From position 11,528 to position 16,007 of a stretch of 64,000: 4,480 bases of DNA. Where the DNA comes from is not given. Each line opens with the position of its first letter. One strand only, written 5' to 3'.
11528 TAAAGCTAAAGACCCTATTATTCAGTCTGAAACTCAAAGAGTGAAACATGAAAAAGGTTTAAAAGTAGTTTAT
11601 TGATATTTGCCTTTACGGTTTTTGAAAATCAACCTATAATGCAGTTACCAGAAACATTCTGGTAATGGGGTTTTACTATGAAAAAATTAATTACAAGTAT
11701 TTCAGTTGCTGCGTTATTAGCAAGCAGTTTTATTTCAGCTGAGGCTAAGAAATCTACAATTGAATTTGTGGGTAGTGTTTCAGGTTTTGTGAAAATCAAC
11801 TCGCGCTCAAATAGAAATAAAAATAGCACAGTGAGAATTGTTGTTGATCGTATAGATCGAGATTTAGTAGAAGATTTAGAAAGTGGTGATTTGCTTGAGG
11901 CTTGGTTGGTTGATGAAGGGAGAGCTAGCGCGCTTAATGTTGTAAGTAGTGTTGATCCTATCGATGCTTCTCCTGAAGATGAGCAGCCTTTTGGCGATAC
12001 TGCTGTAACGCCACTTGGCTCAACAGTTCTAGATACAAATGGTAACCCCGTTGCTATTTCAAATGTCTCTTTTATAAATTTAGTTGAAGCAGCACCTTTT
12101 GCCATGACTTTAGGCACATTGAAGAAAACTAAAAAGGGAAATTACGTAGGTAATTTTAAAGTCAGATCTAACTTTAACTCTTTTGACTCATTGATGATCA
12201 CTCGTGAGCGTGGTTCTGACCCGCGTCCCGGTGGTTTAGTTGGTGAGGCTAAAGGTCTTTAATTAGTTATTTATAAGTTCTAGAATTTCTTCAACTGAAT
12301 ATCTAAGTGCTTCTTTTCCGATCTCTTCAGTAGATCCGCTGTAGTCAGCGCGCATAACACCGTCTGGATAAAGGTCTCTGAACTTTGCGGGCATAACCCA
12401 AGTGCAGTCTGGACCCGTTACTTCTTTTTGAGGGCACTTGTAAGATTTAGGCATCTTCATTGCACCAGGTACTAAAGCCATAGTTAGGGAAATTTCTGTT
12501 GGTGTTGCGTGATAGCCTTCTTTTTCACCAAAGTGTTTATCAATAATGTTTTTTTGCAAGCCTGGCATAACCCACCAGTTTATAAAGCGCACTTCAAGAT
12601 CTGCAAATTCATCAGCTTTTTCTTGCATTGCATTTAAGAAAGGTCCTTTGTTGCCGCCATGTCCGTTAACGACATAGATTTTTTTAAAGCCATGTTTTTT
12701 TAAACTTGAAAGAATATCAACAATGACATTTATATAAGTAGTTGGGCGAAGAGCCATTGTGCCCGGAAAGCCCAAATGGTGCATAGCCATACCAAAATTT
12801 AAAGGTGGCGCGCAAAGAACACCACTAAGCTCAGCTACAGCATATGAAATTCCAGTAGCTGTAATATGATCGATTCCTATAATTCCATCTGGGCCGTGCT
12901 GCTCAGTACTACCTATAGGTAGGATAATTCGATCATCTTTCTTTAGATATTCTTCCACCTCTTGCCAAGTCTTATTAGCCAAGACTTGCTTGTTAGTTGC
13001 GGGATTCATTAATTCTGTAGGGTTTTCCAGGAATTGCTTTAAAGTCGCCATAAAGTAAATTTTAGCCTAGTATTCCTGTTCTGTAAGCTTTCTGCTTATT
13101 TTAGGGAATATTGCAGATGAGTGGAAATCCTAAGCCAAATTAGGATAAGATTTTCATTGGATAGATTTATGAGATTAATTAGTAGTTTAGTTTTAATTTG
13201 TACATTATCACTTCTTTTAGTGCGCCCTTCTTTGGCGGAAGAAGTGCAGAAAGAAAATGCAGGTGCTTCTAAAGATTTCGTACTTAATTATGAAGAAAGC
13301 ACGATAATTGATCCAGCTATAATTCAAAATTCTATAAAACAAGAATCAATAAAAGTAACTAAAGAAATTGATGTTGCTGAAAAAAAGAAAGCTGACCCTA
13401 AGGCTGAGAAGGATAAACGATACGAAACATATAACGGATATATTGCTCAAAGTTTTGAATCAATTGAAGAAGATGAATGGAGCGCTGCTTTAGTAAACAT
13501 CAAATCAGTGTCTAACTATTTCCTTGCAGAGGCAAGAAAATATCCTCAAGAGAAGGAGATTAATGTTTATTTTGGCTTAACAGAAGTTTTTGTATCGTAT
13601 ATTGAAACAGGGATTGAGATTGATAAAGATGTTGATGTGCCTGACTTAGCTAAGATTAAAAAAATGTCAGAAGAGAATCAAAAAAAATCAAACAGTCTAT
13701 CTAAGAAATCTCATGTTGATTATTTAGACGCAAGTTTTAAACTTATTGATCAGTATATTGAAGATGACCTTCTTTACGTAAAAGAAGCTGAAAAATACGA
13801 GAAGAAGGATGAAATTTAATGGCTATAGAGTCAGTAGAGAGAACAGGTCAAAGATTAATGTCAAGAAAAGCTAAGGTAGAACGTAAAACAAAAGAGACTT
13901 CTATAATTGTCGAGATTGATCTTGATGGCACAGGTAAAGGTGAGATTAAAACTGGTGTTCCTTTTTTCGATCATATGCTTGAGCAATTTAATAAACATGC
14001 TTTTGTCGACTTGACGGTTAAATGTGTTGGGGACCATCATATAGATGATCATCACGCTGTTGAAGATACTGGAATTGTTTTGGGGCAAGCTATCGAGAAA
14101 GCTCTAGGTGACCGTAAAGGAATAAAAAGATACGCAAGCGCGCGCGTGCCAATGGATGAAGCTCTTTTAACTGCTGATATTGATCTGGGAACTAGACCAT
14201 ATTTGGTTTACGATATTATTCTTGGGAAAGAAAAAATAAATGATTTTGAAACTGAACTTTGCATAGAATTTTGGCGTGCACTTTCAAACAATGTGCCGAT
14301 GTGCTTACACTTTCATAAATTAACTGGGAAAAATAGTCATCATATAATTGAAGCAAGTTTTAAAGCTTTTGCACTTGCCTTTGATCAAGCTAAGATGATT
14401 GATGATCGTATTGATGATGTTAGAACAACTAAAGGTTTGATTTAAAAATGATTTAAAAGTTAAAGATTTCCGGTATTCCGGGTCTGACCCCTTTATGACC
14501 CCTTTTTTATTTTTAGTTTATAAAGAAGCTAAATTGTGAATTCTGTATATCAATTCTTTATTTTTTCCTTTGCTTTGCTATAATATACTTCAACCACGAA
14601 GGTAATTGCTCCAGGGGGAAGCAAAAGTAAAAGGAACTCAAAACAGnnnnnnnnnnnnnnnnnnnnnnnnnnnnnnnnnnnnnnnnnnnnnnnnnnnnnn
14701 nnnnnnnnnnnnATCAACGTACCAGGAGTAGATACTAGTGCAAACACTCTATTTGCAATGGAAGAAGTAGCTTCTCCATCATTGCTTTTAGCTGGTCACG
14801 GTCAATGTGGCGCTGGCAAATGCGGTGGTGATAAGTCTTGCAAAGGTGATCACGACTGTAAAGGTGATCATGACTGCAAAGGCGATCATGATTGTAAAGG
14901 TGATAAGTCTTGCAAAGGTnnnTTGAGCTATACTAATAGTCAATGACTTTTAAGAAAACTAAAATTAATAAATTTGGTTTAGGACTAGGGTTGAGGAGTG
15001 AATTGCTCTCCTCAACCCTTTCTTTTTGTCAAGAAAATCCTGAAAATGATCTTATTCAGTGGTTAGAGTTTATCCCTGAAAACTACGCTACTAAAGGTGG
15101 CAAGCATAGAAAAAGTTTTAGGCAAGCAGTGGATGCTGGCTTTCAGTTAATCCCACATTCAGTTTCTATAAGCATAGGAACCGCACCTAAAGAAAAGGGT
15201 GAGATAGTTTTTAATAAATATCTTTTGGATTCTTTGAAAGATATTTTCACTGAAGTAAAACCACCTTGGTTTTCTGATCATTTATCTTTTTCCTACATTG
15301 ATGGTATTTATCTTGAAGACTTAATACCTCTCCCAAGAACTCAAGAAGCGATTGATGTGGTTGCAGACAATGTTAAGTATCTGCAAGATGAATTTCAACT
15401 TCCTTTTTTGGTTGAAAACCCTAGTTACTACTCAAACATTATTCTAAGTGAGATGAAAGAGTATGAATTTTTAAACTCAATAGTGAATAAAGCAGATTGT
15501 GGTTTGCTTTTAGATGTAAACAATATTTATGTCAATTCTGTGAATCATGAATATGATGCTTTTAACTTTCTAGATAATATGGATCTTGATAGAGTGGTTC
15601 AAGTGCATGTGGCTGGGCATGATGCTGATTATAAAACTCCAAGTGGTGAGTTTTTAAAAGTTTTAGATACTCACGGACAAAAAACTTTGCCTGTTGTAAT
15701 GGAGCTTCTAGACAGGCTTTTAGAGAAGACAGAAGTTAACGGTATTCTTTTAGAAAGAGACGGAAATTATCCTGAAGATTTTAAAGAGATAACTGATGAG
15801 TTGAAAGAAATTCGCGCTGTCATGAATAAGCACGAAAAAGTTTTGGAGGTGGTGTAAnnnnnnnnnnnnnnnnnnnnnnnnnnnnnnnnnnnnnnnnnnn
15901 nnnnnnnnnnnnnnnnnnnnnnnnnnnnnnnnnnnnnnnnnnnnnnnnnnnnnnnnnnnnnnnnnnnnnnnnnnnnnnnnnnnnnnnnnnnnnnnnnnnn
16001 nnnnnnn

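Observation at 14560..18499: Apparent RiPP cluster: Sec-signal Cys/His/Asp-repeat precursor + DUF692 (MNIO) + DUF2063, followed by an uncharacterised 624-aa protein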

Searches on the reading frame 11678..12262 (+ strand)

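Call 3: search_protein_families(library=pfam, proteins=[window:11678-12262:+], max_evalue=1)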
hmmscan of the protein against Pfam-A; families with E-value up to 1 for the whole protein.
window:11678-12262:+ (194 aa): 0 families

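Call 4: search_protein_families(library=ncbifam, proteins=[window:11678-12262:+], max_evalue=1)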
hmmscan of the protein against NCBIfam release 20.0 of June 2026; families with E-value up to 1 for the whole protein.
window:11678-12262:+ (194 aa): 5 families
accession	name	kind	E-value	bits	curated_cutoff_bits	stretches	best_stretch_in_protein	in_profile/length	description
NF033802.1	AimP_fam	subfamily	0.034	14.3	35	1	1-22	1-22/43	lysogeny pheromone AimP family peptide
NF046001.1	SecDF_plasm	equivalog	0.053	11.5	500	1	6-125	19-133/878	protein translocase subunit SecDF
NF011756.0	PRK15209.1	equivalog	0.061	12.8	221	1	1-49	1-49/174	long polar fimbrial major subunit LpfA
TIGR04429.1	Phr_nterm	subfamily_domain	0.093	13.3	25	1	1-21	1-24/28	Phr family secreted Rap phosphatase inhibitor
TIGR04081.4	TIGR04081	equivalog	0.18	11.6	30.5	1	1-17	6-22/27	SbtA family thio(seleno)oxazole RiPP natural product precursor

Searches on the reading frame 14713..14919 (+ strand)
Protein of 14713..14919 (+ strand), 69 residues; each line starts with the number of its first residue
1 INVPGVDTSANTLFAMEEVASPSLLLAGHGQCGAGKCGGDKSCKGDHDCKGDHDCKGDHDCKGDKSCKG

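Call 19: search_protein_families(library=ncbifam, proteins=[window:14713-14919:+], max_evalue=10)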
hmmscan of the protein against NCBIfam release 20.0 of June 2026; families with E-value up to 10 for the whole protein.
seq(69 aa): 2 families
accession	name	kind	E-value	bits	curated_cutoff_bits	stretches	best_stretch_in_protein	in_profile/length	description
NF050166.1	Cu_RiPP_BufA2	equivalog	2.5e-05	24.4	60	1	9-64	7-61/79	BufA2 family periplasmic bufferin-type metallophore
TIGR02010.1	IscR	equivalog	3.7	7.4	207.55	1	16-50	71-105/135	Fe-S cluster assembly transcriptional regulator IscR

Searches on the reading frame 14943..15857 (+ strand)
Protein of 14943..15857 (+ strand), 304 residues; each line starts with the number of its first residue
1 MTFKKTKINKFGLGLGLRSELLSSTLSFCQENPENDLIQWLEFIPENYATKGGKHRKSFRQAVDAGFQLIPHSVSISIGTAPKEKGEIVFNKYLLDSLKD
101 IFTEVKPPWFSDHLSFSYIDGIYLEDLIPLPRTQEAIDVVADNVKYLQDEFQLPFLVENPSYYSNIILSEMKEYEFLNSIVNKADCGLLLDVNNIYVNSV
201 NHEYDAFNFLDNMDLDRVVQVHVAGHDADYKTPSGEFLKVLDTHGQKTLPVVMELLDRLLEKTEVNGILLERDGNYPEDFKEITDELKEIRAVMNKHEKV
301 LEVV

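Call 3: search_protein_families(library=pfam, proteins=[window:14943-15857:+], max_evalue=1)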
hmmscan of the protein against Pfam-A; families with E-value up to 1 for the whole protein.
window:14943-15857:+ (304 aa): 1 family
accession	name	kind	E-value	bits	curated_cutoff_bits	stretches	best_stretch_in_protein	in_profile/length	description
PF05114.20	MbnB_TglH_ChrH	-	7e-79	265.2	25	1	13-294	2-262/263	RiPP precursor modification enzyme MbnB/TglH/ChrH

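Call 4: search_protein_families(library=ncbifam, proteins=[window:14943-15857:+], max_evalue=1)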
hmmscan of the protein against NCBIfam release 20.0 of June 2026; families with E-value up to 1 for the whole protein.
window:14943-15857:+ (304 aa): 6 families
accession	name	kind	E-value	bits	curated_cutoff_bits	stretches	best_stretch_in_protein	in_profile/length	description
NF050167.1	MNIO_BufB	equivalog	4.9e-67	226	310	1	14-289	2-260/262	MNIO family bufferin maturase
NF003818.2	PRK05409.1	equivalog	1.1e-66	225.2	360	1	13-293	2-263/264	HvfB family MNIO-type RiPP peptide maturase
NF050151.1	RiPP_MNIO_ApyH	equivalog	1.4e-26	93.3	400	1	70-295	58-281/283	multinuclear non-heme iron-dependent oxidative enzyme ApyH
NF050165.1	MNIO_ChrH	equivalog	4.4e-16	58.9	600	1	19-296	12-284/363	MNIO family chryseobactin maturase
TIGR04159.2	methbact_MbnB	equivalog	4.4e-11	42.8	325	1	95-295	70-260/261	methanobactin biosynthesis protein MbnB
NF040622.1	MfnE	equivalog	0.062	13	300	1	230-290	147-206/211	[5-(aminomethyl)furan-3-yl]methyl phosphate kinase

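Call 60: search_solved_structures(query=window:14943-15857:+, max_evalue=0.001, show_alignments=3)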
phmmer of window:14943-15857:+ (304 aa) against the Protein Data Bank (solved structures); distinct sequences matched with E-value up to 0.001: 4.
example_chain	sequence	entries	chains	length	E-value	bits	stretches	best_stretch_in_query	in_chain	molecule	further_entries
3bww_A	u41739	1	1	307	1.6e-48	168.4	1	12-298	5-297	Protein of unknown function DUF692/COG3220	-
8hci_D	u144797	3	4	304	2.8e-14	56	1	106-278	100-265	DUF692 family protein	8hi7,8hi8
7dz9_B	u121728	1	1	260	2.2e-09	39.9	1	100-277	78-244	cpMbnB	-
7dz9_A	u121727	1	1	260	2.2e-09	39.9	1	100-277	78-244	MbnB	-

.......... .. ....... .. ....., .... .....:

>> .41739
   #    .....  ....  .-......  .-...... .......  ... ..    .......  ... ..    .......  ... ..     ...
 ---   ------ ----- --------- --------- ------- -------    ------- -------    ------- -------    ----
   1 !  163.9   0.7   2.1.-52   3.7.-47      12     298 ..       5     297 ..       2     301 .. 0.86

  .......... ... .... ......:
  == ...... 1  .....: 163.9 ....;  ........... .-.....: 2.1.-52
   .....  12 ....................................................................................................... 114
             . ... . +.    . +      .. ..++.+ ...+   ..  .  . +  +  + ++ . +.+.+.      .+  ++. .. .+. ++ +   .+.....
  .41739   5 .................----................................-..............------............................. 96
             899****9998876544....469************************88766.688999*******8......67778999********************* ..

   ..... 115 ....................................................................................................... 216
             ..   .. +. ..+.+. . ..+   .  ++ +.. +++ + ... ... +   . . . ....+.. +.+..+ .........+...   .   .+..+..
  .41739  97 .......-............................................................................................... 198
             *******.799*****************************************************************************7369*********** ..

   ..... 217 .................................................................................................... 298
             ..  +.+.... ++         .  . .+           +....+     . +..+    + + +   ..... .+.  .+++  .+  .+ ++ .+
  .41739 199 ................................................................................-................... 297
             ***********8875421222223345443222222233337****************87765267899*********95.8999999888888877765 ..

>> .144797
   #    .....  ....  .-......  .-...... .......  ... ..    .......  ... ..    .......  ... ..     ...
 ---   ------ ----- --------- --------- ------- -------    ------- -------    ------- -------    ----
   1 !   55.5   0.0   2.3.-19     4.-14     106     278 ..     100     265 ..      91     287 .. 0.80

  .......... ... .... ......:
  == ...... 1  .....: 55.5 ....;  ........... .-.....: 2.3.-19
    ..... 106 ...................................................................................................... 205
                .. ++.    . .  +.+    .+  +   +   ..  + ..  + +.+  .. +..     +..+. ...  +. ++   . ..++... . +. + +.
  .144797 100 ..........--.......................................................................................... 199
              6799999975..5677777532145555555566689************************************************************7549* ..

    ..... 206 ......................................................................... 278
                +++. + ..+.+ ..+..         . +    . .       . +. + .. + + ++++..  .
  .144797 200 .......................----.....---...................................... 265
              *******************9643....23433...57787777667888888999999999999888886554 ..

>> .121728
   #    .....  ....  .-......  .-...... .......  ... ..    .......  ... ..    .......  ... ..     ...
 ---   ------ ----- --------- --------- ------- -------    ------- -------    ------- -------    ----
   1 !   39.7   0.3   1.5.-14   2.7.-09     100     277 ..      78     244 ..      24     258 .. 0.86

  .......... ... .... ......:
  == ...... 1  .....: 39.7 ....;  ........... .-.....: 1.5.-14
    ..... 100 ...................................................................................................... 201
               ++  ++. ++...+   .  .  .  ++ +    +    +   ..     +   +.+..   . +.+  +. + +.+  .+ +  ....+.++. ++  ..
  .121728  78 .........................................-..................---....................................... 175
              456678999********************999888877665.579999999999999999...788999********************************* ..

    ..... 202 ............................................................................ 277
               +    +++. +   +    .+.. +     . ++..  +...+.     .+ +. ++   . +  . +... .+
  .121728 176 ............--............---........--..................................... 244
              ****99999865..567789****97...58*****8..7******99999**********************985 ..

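Call 65: find_related_loci(query=window:14943-15857:+, collection=metagenome_contigs, flank=5000)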
Query window:14943-15857:+ (304 aa) in metagenome_contigs; peptide patterns used: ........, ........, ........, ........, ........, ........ (x = any residue, [..] = any of these).
600 stretches matched a pattern (row limit reached: there are more); 4 encode a relative of the query (tblastn E <= 1e-3); 4 distinct loci.
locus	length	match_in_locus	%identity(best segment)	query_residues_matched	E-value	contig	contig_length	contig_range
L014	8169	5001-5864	52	2-294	1e-94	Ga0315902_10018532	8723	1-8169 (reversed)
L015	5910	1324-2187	47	5-296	7e-86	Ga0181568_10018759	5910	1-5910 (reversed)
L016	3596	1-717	54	56-294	2e-85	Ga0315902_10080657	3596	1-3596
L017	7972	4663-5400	41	12-278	9e-55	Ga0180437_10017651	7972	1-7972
